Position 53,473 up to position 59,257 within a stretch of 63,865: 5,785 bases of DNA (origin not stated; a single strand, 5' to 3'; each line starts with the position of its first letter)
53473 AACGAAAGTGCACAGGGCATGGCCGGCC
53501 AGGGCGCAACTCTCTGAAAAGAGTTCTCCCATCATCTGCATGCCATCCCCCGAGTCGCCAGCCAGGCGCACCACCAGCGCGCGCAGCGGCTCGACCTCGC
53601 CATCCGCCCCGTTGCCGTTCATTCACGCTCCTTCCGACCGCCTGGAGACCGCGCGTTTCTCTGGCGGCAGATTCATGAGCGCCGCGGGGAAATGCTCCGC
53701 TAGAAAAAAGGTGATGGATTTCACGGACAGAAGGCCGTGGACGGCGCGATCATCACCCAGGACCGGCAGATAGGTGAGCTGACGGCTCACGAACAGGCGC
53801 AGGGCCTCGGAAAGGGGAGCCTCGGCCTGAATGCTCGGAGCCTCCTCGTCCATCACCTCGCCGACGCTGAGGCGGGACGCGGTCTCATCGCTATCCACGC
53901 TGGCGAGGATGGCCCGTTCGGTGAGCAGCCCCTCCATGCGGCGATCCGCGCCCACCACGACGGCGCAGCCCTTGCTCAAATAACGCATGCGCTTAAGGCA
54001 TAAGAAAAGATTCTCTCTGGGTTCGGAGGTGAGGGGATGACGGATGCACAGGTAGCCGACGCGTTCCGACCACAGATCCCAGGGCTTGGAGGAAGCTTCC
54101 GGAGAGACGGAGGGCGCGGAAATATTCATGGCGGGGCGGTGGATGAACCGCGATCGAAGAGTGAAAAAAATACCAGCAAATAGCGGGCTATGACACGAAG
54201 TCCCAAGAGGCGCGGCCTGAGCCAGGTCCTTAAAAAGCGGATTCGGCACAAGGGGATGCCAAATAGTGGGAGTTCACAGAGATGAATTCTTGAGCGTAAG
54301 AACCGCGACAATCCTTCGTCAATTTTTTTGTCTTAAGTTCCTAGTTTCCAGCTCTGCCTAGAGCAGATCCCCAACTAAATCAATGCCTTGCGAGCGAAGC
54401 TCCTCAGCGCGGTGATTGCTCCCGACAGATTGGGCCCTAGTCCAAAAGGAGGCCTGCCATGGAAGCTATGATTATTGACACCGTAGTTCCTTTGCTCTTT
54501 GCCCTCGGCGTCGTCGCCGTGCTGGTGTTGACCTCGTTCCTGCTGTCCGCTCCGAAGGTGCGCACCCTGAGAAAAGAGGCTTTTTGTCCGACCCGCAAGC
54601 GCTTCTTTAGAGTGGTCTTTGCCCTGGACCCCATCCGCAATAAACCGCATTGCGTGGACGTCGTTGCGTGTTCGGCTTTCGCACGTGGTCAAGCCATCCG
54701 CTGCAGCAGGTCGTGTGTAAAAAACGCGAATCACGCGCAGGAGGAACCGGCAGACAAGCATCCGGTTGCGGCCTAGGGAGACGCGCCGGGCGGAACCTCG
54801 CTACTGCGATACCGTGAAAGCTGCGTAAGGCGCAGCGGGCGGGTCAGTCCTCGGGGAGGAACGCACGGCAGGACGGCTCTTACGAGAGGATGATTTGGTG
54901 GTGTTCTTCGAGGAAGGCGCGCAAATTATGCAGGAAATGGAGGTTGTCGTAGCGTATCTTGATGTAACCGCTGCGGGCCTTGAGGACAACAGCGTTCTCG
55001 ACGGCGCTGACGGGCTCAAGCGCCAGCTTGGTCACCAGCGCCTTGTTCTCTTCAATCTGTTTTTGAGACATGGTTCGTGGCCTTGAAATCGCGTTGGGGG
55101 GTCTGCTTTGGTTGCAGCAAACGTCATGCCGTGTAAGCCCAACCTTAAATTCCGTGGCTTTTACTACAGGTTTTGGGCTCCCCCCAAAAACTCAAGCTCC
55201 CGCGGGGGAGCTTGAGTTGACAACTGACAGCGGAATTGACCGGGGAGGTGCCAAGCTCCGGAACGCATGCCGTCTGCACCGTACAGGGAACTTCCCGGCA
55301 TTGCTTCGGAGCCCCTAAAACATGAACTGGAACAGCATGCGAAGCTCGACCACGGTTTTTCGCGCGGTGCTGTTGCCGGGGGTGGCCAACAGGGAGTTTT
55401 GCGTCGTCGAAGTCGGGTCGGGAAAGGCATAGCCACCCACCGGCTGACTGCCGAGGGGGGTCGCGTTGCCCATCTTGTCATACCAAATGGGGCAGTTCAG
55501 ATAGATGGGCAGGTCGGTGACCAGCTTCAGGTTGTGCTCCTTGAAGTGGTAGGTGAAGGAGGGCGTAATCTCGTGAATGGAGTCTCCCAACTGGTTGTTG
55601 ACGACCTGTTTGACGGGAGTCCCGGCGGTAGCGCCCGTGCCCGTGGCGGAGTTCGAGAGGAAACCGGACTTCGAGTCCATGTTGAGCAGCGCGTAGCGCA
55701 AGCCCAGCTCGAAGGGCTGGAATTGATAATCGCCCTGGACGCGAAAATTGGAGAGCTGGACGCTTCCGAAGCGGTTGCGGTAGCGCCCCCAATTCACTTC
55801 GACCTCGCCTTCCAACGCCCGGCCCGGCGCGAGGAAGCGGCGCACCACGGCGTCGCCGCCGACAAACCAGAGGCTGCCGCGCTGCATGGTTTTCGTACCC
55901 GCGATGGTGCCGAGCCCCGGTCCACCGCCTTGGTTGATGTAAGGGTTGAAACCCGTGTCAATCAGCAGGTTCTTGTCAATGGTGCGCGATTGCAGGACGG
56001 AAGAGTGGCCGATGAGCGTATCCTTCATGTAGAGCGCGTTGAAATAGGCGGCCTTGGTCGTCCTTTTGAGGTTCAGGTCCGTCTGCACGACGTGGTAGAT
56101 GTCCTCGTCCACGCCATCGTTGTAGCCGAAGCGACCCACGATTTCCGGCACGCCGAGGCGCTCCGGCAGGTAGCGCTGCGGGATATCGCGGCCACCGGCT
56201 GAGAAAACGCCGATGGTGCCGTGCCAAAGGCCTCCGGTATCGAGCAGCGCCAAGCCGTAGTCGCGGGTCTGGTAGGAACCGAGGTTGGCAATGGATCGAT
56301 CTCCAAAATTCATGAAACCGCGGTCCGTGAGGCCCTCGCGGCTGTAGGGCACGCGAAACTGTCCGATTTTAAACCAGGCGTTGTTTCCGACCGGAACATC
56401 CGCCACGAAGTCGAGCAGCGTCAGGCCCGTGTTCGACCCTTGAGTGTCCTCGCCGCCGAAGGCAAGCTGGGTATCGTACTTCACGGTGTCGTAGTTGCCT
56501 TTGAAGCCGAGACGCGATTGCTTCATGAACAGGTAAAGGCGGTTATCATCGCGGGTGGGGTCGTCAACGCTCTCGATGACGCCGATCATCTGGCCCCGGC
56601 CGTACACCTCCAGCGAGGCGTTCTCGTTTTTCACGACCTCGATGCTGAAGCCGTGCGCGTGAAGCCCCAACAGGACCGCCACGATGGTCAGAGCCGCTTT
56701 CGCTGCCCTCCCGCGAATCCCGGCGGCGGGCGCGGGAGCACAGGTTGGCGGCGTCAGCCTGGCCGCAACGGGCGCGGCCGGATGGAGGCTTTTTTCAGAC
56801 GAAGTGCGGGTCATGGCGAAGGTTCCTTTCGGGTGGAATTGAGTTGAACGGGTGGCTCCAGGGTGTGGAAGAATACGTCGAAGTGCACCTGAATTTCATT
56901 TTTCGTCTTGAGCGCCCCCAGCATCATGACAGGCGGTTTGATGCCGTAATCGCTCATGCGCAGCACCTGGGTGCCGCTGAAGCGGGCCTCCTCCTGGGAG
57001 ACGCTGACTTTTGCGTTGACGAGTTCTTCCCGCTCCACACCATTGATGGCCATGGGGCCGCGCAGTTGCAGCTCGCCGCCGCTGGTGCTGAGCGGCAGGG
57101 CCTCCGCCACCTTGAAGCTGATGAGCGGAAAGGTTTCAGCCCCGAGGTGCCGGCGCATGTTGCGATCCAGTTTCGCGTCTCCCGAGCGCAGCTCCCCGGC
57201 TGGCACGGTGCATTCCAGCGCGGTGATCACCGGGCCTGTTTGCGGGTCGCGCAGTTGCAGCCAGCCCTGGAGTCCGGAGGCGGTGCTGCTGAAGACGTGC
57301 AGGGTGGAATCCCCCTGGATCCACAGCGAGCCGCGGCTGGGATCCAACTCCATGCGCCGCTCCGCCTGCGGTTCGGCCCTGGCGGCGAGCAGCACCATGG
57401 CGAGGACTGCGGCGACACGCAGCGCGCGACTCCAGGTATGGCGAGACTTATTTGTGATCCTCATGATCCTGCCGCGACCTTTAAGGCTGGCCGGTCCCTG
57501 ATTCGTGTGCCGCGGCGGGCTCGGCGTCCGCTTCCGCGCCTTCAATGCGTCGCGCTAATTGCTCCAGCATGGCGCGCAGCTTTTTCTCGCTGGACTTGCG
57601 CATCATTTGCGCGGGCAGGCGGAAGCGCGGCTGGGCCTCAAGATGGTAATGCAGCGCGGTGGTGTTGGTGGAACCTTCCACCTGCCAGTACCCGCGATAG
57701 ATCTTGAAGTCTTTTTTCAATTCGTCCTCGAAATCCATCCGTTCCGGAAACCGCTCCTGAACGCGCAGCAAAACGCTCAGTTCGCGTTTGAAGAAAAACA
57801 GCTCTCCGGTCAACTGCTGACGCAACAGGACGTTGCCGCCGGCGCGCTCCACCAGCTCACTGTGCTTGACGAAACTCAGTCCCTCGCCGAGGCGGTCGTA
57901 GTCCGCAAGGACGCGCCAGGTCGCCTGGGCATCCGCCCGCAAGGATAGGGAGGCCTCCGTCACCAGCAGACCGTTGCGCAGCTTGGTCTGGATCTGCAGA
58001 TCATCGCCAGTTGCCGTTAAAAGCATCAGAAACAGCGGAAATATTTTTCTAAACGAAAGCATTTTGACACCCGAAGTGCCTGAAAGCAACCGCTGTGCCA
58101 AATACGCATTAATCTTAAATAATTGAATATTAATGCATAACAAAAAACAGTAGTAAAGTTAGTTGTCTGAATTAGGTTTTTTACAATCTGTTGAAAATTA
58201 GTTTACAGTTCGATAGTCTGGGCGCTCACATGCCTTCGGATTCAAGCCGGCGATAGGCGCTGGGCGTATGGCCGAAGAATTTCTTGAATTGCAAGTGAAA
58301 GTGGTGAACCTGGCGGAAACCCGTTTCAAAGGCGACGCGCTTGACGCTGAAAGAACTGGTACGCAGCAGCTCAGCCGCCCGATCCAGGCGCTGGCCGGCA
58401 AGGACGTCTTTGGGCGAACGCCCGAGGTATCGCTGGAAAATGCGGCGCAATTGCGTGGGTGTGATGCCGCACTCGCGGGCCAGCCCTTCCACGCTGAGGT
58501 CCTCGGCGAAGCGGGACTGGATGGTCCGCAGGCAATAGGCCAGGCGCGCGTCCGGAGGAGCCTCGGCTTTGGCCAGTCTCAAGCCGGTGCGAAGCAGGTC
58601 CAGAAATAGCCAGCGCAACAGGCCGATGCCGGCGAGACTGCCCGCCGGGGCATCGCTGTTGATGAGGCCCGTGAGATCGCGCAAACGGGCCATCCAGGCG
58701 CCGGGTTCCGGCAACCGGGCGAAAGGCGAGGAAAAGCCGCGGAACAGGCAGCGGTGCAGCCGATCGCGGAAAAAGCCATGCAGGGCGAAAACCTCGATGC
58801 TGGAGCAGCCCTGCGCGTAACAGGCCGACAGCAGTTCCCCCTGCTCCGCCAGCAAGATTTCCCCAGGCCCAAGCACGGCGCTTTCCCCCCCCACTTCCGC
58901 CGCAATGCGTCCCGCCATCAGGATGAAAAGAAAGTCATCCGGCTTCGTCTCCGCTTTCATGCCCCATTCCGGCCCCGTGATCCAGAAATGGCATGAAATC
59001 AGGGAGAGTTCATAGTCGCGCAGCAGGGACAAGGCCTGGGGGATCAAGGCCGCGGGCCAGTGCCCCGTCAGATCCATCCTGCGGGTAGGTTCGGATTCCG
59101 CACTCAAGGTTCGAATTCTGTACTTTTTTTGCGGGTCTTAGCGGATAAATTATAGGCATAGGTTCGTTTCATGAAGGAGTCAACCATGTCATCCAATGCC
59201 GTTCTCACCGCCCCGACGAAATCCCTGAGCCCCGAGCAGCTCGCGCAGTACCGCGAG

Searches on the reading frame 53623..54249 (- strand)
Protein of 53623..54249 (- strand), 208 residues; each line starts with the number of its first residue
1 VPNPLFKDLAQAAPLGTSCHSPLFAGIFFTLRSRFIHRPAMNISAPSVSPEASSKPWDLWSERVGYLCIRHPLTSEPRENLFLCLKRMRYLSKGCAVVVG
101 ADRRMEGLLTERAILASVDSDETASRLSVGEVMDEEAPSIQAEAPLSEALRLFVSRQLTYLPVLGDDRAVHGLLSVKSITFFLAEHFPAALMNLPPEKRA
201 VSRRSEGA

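Call 49: search_protein_families(library=pfam, proteins=[window:53623-54249:-], max_evalue=0.00001)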
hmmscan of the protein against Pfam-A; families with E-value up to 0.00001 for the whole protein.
window:53623-54249:- (208 aa): 1 family
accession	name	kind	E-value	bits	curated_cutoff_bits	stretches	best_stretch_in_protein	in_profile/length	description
PF00571.33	CBS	-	4e-12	46.7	24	1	129-184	1-56/57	CBS domain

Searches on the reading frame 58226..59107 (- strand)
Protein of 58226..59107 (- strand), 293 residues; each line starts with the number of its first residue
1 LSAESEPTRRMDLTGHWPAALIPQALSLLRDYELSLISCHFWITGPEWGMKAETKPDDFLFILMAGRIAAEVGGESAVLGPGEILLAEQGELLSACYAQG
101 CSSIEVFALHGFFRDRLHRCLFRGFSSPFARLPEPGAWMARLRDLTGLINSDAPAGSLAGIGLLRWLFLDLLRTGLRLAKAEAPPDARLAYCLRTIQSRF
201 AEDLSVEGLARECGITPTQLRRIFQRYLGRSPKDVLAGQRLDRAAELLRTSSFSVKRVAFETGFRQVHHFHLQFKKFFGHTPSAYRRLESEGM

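Call 49: search_protein_families(library=pfam, proteins=[window:58226-59107:-], max_evalue=0.00001)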
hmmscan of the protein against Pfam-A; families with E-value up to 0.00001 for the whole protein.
window:58226-59107:- (293 aa): 2 families
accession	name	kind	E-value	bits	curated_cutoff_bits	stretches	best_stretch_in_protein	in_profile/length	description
PF12833.13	HTH_18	-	3.1e-23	82.3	33.6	1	209-287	1-79/80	Helix-turn-helix domain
PF00165.29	HTH_AraC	-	2.3e-16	59.9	26.6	1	248-287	1-42/42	Bacterial regulatory helix-turn-helix proteins, AraC family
